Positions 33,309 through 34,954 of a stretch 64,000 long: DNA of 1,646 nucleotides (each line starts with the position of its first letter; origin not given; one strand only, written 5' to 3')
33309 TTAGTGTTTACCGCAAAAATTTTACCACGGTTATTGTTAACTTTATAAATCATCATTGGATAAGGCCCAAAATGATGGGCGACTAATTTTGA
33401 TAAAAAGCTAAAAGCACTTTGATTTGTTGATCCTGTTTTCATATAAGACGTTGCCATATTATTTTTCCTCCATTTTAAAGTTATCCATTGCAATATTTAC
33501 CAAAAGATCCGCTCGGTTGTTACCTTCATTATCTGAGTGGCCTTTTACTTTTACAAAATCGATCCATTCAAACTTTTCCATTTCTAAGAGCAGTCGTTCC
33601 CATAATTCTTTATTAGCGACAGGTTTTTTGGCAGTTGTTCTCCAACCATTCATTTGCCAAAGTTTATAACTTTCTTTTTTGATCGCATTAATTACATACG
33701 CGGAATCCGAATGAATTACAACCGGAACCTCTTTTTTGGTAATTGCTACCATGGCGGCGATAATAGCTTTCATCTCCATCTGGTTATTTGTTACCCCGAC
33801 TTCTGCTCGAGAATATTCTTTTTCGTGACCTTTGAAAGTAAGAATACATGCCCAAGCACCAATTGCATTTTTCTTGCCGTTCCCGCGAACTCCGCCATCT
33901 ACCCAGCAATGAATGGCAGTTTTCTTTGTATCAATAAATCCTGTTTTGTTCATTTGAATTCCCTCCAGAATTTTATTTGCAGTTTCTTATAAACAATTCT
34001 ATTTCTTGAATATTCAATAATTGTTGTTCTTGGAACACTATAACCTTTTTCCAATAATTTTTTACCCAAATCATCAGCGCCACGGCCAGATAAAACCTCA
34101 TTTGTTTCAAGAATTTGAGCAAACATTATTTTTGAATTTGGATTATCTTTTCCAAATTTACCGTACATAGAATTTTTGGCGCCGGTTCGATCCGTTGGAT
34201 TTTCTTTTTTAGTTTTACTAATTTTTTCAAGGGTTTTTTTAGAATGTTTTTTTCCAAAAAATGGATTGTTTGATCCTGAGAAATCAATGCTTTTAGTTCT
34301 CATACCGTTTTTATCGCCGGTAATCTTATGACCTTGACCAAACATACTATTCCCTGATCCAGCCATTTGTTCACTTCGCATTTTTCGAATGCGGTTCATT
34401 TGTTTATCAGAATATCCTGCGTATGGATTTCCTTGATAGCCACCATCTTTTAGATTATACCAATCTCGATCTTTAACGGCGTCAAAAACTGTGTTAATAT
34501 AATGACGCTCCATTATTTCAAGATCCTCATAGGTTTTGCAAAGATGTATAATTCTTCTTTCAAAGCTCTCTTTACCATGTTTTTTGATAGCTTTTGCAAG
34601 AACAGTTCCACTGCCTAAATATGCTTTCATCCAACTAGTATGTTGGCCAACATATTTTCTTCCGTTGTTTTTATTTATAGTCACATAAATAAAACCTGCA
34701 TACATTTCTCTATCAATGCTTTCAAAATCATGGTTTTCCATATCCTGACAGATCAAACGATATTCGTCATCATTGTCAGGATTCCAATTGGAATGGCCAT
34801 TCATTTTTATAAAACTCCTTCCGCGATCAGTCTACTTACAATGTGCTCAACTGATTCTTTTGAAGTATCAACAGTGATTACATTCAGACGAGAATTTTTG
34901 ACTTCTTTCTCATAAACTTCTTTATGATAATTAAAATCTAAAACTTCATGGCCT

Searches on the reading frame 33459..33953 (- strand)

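Call 77: search_protein_families(library=pfam, proteins=[window:33459-33953:-], max_evalue=0.001)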
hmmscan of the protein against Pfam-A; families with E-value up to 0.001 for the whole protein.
window:33459-33953:- (164 aa): 1 family
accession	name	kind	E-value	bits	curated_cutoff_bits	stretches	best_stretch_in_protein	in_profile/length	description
PF00075.30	RNase_H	-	2.7e-28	99.3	25.8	1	13-153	3-137/141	RNase H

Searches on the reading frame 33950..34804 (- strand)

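Call 77: search_protein_families(library=pfam, proteins=[window:33950-34804:-], max_evalue=0.001)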
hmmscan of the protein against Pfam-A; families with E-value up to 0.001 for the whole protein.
window:33950-34804:- (284 aa): 3 families
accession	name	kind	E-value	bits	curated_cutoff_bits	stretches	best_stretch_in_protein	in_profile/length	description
PF19835.5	SegE_GIY-YIG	-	9.1e-12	45.7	25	2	58-117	57-120/123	Putative endonuclease segE, GIY-YIG domain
PF07460.16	NUMOD3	-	4.5e-09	36.5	20.4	1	176-196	17-37/37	NUMOD3 motif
PF01541.30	GIY-YIG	-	1.9e-06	28.5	22.6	1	37-105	2-71/78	GIY-YIG catalytic domain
